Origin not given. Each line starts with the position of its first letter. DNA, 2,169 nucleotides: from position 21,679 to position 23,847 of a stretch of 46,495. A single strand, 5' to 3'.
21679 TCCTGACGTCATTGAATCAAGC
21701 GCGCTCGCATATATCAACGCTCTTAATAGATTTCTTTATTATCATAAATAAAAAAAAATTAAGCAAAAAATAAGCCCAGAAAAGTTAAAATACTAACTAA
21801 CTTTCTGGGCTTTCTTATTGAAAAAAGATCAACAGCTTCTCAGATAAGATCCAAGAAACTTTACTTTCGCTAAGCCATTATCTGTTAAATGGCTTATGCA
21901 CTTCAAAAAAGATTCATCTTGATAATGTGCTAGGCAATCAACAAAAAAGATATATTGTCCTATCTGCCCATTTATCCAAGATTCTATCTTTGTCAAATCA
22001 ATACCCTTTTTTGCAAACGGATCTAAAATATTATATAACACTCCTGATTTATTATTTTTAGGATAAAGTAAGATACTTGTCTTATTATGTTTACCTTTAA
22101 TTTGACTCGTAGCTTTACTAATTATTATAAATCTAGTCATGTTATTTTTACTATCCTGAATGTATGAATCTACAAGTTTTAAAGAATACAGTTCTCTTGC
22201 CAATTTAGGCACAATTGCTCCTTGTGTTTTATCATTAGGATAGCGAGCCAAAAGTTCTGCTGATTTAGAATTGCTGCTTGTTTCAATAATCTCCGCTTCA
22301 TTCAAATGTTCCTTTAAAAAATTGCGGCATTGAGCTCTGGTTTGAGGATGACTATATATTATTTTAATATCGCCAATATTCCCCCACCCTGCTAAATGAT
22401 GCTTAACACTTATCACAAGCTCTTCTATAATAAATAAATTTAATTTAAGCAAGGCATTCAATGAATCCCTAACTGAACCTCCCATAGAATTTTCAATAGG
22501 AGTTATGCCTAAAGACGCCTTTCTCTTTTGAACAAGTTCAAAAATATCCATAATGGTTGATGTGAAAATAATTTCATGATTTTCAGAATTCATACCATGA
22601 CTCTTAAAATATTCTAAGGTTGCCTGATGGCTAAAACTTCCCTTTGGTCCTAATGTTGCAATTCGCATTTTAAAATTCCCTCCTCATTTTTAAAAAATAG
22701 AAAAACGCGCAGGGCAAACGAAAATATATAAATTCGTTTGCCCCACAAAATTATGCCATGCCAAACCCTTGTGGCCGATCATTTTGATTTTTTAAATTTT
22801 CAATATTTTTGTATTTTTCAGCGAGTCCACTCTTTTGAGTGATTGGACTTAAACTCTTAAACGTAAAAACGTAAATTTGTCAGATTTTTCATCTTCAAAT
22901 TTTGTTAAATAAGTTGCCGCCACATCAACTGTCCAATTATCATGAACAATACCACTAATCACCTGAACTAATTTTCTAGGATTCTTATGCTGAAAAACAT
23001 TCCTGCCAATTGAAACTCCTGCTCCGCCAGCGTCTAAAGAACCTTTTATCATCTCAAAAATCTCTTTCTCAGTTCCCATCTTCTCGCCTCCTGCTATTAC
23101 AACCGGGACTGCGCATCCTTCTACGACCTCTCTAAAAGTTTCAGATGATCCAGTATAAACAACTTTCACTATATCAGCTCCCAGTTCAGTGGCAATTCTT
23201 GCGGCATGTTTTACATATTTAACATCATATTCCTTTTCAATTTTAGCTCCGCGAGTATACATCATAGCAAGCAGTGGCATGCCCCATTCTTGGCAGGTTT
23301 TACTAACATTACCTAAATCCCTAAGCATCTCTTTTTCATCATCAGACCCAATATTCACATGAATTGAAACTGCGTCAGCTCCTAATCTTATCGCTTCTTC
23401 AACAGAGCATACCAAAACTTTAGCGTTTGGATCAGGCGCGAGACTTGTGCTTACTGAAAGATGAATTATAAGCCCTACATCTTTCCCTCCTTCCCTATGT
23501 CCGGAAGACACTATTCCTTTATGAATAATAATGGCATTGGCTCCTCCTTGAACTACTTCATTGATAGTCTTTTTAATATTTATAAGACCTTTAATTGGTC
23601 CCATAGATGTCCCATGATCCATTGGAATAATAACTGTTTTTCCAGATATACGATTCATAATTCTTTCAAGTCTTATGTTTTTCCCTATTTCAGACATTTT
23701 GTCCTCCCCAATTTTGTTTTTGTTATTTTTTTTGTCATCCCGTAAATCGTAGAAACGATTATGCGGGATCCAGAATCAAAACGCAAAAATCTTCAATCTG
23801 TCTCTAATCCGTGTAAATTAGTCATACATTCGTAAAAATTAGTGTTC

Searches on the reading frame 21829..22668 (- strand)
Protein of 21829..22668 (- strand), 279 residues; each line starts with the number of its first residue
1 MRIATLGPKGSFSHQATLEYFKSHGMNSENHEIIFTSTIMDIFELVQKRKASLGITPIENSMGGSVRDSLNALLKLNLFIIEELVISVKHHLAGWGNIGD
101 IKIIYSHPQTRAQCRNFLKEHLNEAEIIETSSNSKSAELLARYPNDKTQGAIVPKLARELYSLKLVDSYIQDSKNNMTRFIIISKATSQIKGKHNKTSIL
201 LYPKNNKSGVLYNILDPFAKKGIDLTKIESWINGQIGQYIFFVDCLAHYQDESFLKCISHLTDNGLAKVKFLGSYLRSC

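Call 7: search_protein_families(library=ncbifam, proteins=[window:21829-22668:-], max_evalue=0.00001)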
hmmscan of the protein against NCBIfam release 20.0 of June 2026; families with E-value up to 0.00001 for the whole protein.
window:21829-22668:- (279 aa): 3 families
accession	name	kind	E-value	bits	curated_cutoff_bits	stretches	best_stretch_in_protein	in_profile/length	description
NF008865.0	PRK11898.1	equivalog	1.3e-71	241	219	1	1-275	2-276/284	prephenate dehydratase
NF008866.0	PRK11899.1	equivalog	1.2e-44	152.6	359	1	2-276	7-274/283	prephenate dehydratase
NF007910.0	PRK10622.1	equivalog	4.1e-35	121.4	577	1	2-275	105-375/386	bifunctional chorismate mutase/prephenate dehydratase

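Call 8: search_protein_families(library=pfam, proteins=[window:21829-22668:-], max_evalue=0.00001)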
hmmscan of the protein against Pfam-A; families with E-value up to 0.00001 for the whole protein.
window:21829-22668:- (279 aa): 1 family
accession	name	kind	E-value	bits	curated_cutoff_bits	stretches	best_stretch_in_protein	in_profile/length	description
PF00800.23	PDT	-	1e-53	182.2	25.2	1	3-186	1-179/181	Prephenate dehydratase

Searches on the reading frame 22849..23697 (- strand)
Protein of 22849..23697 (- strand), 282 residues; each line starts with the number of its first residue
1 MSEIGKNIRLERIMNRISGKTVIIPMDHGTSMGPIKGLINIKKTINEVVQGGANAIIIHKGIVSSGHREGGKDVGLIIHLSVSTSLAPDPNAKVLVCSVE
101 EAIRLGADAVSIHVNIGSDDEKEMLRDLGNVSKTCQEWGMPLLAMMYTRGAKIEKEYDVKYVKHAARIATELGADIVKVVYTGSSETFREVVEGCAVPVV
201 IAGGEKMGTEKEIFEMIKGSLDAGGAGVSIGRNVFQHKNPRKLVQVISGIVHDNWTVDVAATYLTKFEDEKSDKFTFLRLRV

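Call 7: search_protein_families(library=ncbifam, proteins=[window:22849-23697:-], max_evalue=0.00001)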
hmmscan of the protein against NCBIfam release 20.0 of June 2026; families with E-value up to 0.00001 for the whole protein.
window:22849-23697:- (282 aa): 10 families
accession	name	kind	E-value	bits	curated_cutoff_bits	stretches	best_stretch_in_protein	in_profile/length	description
NF005556.0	PRK07226.1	subfamily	5.8e-124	412.8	241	1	1-264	1-264/267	2-amino-3,7-dideoxy-D-threo-hept-6-ulosonate synthase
TIGR01949.1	ADH_synth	equivalog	4e-115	383.9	299.45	1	4-259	1-252/255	2-amino-3,7-dideoxy-D-threo-hept-6-ulosonate synthase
NF041223.1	BagB_FevI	exception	2.7e-68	230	500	1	4-253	7-256/257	bagremycin/ferroverdin biosynthesis DhnA-type aldolase BagB/FevI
NF040816.1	Fbpase1_Arch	equivalog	5.7e-64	216.1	430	1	2-261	4-267/271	class I fructose-bisphosphate aldolase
NF006081.0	PRK08227.1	equivalog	5e-55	186.9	297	1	4-265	34-287/291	3-hydroxy-5-phosphonooxypentane-2,4-dione thiolase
NF006704.0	PRK09250.1-1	equivalog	1.2e-25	90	277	1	18-181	37-210/308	class I fructose-bisphosphate aldolase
NF005321.0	PRK06852.1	equivalog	1.3e-16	60.6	420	1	100-263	132-303/308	aldolase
NF006707.0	PRK09250.1-4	equivalog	1.4e-11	44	327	1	29-191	85-253/355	class I fructose-bisphosphate aldolase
NF006706.0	PRK09250.1-3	equivalog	6.4e-10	38.4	664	1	40-189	93-248/350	class I fructose-bisphosphate aldolase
NF006705.0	PRK09250.1-2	equivalog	6.1e-06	25.3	682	0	43-189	96-248/349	class I fructose-bisphosphate aldolase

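Call 8: search_protein_families(library=pfam, proteins=[window:22849-23697:-], max_evalue=0.00001)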
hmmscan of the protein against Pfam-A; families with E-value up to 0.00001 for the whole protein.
window:22849-23697:- (282 aa): 1 family
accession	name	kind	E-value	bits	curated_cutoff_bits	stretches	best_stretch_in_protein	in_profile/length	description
PF01791.15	DeoC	-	1.4e-70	237.9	23.8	1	21-237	1-229/229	DeoC/LacD family aldolase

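Call 13: find_related_loci(query=window:22849-23697:-, collection=genome_contigs, flank=6000)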
Query window:22849-23697:- (282 aa) in genome_contigs; peptide patterns used: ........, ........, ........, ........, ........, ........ (x = any residue, [..] = any of these).
174 stretches matched a pattern; 41 encode a relative of the query (tblastn E <= 1e-3); 41 distinct loci.
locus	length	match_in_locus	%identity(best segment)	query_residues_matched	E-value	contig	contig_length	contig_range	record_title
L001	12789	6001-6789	74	4-266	8e-134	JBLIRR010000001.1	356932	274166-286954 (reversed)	MAG: bacterium isolate MF1_201910_bin_226 MF1_201910_bin_226_scaffold_1, whole genome shotgun sequence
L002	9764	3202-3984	73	4-264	6e-128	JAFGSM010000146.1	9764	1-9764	MAG: bacterium isolate Zod_Metabat.896 k87_8099513, whole genome shotgun sequence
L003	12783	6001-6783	72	4-264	3e-126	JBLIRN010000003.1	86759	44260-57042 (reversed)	MAG: bacterium isolate MG2_202303_bin_136 MG2_202303_bin_136_scaffold_3, whole genome shotgun sequence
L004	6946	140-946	68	4-275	5e-125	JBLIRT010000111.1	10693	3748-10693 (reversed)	MAG: bacterium isolate MF1_201704_bin_1079 MF1_201704_bin_1079_scaffold_111, whole genome shotgun sequence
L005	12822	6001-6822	66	4-277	9e-125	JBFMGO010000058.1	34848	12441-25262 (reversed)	MAG: bacterium isolate MAG299 MAG299_58, whole genome shotgun sequence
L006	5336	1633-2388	71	4-255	2e-124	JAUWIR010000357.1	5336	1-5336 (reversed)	MAG: Pseudomonadota bacterium isolate CSMAG_2299 CSMAG_2299_k127_1049518_length_5336_cov_73.8276, whole genome shotgun s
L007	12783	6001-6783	67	4-264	3e-121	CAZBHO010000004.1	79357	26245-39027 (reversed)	MAG TPA_asm: uncultured Verrucomicrobiota bacterium isolate binchicken_co135_28 genome assembly, contig: NODE_718_length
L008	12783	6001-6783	69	4-264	8e-121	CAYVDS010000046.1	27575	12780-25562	MAG TPA_asm: uncultured bacterium isolate binchicken_co232_148 genome assembly, contig: NODE_3098_length_27575_cov_4.701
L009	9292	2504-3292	68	4-266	2e-120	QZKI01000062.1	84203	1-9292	MAG: Candidatus Abyssobacteria bacterium SURF_17 Ga0104751_1000256, whole genome shotgun sequence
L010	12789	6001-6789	68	4-266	8e-120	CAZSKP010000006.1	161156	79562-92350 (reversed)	MAG TPA_asm: uncultured bacterium isolate binchicken_co294_12 genome assembly, contig: NODE_164_length_161156_cov_7.6988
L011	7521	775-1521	69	4-252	4e-119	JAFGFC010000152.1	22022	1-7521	MAG: Spirochaetes bacterium isolate Zod_Metabat.1289 k87_7937784, whole genome shotgun sequence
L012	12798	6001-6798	67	1-266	4e-119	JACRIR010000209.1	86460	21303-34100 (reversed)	MAG: Candidatus Poribacteria bacterium isolate NC_groundwater_1808_Pr3_B-0.1um_54_35 SR-2_scaffold_141_2744636, whole ge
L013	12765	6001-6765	71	4-258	2e-118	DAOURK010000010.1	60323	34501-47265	MAG TPA_asm: Pseudomonadota bacterium isolate CSMAG_150 CSMAG_150_k141_136218_length_60323_cov_1273.3046, whole genome s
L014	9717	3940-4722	65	4-264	2e-118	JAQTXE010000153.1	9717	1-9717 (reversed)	MAG: Syntrophales bacterium isolate STC_127 NODE_16985_length_9717_cov_3.051408_Sandtown_C, whole genome shotgun sequenc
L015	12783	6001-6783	66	4-264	3e-118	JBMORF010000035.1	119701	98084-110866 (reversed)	MAG: Thermodesulfobacteriota bacterium isolate Betzabe_MAG173 MAG173_35, whole genome shotgun sequence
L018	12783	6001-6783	66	4-264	1e-117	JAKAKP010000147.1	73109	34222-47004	MAG: Deltaproteobacteria bacterium isolate WY4.bin79 NODE_378_length_73109_cov_2.218794, whole genome shotgun sequence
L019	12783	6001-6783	65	4-264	5e-117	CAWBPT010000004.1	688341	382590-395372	MAG: uncultured delta proteobacterium isolate MFD04408.bin.1.190 genome assembly, contig: contig_13374, whole genome sho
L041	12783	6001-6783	73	4-264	9e-128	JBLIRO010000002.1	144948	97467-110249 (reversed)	MAG: bacterium isolate MG1_202111_bin_529 MG1_202111_bin_529_scaffold_2, whole genome shotgun sequence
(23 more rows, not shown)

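Call 14: find_encoding_contigs(protein=window:22849-23697:-, flank=10000, max_places=6)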
Protein window:22849-23697:- (282 aa): no gene with exactly this product is on record in the collection.

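Call 29: search_protein_families(library=ncbifam, proteins=[L041:6794-7795:+, L014:4864-5856:+, L014:5860-6945:+, L041:4336-5823:+, L041:3044-3793:+], max_evalue=0.00001)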
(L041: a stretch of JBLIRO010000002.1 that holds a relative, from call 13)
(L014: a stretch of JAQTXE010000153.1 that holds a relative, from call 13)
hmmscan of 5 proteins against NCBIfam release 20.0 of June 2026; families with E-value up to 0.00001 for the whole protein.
L041:6794-7795:+ (333 aa): 7 families
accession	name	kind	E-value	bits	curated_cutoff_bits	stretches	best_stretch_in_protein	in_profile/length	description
NF002627.0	PRK02290.1-5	equivalog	4.1e-144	479.6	392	1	3-333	2-330/330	3-dehydroquinate synthase II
NF002626.0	PRK02290.1-4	equivalog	6.6e-116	387.2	485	2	64-333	107-380/380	3-dehydroquinate synthase II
NF002628.0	PRK02290.1-6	equivalog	1.5e-112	375.8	508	1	3-332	2-322/323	3-dehydroquinate synthase II family protein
NF002624.0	PRK02290.1-2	equivalog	7.3e-105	350.7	569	1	63-333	84-361/361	3-dehydroquinate synthase II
NF002623.0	PRK02290.1-1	equivalog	1.4e-84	284.3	629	1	79-333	134-391/391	3-dehydroquinate synthase II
NF002625.0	PRK02290.1-3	subfamily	1.7e-67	228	375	1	71-333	103-369/369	3-dehydroquinate synthase II family protein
NF041224.1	BagC_FevH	exception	1e-44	152.8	750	1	65-330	98-365/368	bagremycin/ferroverdin biosynthesis 3,4-AHBA synthase BagC/FevH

L014:4864-5856:+ (330 aa): 7 families
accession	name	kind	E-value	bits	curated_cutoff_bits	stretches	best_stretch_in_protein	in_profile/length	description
NF002627.0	PRK02290.1-5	equivalog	9.4e-141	468.6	392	1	1-330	1-330/330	3-dehydroquinate synthase II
NF002626.0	PRK02290.1-4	equivalog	8.5e-108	360.5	485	1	62-330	107-380/380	3-dehydroquinate synthase II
NF002628.0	PRK02290.1-6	equivalog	1.6e-106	356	508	1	1-329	1-322/323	3-dehydroquinate synthase II family protein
NF002624.0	PRK02290.1-2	equivalog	3.3e-92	309.1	569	1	70-330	96-361/361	3-dehydroquinate synthase II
NF002623.0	PRK02290.1-1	equivalog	3.9e-77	259.8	629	1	82-330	139-391/391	3-dehydroquinate synthase II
NF002625.0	PRK02290.1-3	subfamily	4.4e-62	210.2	375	1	80-330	114-369/369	3-dehydroquinate synthase II family protein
NF041224.1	BagC_FevH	exception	5e-48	163.8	750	1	86-329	119-367/368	bagremycin/ferroverdin biosynthesis 3,4-AHBA synthase BagC/FevH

L014:5860-6945:+ (361 aa): 18 families
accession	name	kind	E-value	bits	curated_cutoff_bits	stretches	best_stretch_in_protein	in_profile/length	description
NF008865.0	PRK11898.1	equivalog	3.1e-82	275.9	219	1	88-352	3-277/284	prephenate dehydratase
NF008866.0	PRK11899.1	equivalog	6e-57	193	359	1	87-354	6-276/283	prephenate dehydratase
NF007910.0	PRK10622.1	equivalog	1e-55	189.2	577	1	6-354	9-378/386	bifunctional chorismate mutase/prephenate dehydratase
TIGR01801.1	CM_A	equivalog_domain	5.9e-20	71.4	106.35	1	3-84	5-86/102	chorismate mutase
NF009239.0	PRK12595.1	equivalog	7.9e-18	64.5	279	1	4-84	6-86/360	bifunctional 3-deoxy-7-phosphoheptulonate synthase/chorismate mutase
TIGR01807.1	CM_P2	equivalog_domain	1.8e-15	57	69.55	1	5-77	2-76/76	chorismate mutase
TIGR01791.2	CM_archaeal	equivalog_domain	2.3e-14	53.2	66.95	1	5-84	2-82/83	chorismate mutase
TIGR01805.1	CM_mono_grmpos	equivalog_domain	1.7e-10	41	71.2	1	5-84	2-81/81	chorismate mutase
TIGR01808.1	CM_M_hiGC-arch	equivalog_domain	3.4e-10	39.9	52.15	1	5-55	3-53/74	chorismate mutase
NF004695.0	PRK06034.1-1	equivalog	1.5e-09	37.6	311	1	5-142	14-153/267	hypothetical protein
NF005894.0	PRK07857.1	equivalog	5e-09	36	73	1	4-55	30-81/106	chorismate mutase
NF008400.0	PRK11199.1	equivalog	1.1e-08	34.4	273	1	3-81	4-83/374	bifunctional chorismate mutase/prephenate dehydrogenase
TIGR01797.1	CM_P_1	equivalog_domain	1.3e-08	34.9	73.7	1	6-80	3-78/83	chorismate mutase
NF004925.0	PRK06285.1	equivalog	1.5e-08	34.6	77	1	5-59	10-64/99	chorismate mutase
TIGR01268.1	Phe4hydrox_tetr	equivalog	6.1e-08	31.8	704.8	1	271-342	14-84/436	phenylalanine 4-monooxygenase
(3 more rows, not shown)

L041:4336-5823:+ (495 aa): 3 families
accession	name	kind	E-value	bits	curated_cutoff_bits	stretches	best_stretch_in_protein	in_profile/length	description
NF009501.0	PRK12861.1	subfamily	9.7e-129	430.6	1178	1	7-428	12-427/764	NADP-dependent malic enzyme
NF010052.0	PRK13529.1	subfamily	1.7e-26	92.9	326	1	139-429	244-556/564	oxaloacetate-decarboxylating malate dehydrogenase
NF041582.1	malolactic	exception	9.7e-15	54.2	850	1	112-358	201-478/536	malolactic enzyme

L041:3044-3793:+ (249 aa): 5 families
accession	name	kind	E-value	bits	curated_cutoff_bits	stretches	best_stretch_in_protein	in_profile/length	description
NF001908.0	PRK00668.1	equivalog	1.4e-20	73.5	155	1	5-165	2-136/141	nucleoside-diphosphate kinase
NF011112.0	PRK14540.1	equivalog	1e-15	57.8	202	1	6-163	2-133/135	nucleoside-diphosphate kinase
NF011115.0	PRK14543.1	equivalog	1.2e-12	48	287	1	6-166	5-154/169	nucleoside-diphosphate kinase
NF011116.0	PRK14545.1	equivalog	9.7e-07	29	217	1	6-113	3-99/139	nucleoside-diphosphate kinase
NF011113.0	PRK14541.1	equivalog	3.8e-06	27.1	255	1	8-72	3-66/140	nucleoside-diphosphate kinase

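Call 30: find_related_loci(query=window:22849-23697:-, collection=metagenome_contigs, flank=4000)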
Query window:22849-23697:- (282 aa) in metagenome_contigs; peptide patterns used: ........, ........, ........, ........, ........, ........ (x = any residue, [..] = any of these).
371 stretches matched a pattern; 63 encode a relative of the query (tblastn E <= 1e-3); 63 distinct loci.
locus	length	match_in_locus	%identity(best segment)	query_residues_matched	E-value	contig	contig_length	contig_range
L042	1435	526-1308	74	4-264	9e-143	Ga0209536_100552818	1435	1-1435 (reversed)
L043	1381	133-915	71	4-264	4e-138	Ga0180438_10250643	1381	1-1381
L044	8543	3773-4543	71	4-260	1e-126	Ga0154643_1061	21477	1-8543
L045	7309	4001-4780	70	1-260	1e-125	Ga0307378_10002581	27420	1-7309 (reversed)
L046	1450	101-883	72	4-264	3e-134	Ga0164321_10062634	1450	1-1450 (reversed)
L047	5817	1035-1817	68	4-264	3e-122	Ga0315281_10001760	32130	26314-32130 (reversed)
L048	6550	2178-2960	67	4-264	1e-121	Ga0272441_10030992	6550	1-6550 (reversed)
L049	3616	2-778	71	8-266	5e-124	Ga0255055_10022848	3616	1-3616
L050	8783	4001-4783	66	4-264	3e-119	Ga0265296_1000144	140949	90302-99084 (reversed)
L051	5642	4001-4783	66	4-264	8e-119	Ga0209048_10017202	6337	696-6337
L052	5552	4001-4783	65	4-264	1e-118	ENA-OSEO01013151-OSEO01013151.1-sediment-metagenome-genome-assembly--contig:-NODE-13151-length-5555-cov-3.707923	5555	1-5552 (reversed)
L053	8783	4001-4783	66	4-264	1e-118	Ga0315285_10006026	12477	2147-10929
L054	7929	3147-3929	66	4-264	1e-118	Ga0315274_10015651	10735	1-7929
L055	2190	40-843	65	4-271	8e-125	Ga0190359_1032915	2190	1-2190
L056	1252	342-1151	66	1-270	2e-128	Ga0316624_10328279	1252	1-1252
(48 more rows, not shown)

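Call 41: search_solved_structures(query=window:22849-23697:-, max_evalue=0.00001, show_alignments=1)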
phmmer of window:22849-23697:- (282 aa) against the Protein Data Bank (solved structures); distinct sequences matched with E-value up to 0.00001: 8.
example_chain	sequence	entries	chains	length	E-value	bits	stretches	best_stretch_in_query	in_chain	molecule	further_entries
2qjg_A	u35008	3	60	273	5.1e-102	344.1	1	3-261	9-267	Putative aldolase MJ0400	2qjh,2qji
1ojx_A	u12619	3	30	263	6.2e-38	134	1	15-252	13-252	FRUCTOSE-BISPHOSPHATE ALDOLASE CLASS I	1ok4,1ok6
1w8s_A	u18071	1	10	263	3.1e-37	131.7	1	15-252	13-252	FRUCTOSE-BISPHOSPHATE ALDOLASE CLASS I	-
3gkf_O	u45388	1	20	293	3.1e-37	131.7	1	5-261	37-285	Aldolase lsrF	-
3glc_A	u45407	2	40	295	3.2e-37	131.7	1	5-261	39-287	Aldolase lsrF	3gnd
2yce_A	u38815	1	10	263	5.9e-37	130.8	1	15-252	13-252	FRUCTOSE-BISPHOSPHATE ALDOLASE CLASS 1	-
4p2v_A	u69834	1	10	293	2.1e-36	129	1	5-261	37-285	Uncharacterized aldolase LsrF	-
4moz_A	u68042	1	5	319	1.6e-06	31.1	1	113-264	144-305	Fructose-bisphosphate aldolase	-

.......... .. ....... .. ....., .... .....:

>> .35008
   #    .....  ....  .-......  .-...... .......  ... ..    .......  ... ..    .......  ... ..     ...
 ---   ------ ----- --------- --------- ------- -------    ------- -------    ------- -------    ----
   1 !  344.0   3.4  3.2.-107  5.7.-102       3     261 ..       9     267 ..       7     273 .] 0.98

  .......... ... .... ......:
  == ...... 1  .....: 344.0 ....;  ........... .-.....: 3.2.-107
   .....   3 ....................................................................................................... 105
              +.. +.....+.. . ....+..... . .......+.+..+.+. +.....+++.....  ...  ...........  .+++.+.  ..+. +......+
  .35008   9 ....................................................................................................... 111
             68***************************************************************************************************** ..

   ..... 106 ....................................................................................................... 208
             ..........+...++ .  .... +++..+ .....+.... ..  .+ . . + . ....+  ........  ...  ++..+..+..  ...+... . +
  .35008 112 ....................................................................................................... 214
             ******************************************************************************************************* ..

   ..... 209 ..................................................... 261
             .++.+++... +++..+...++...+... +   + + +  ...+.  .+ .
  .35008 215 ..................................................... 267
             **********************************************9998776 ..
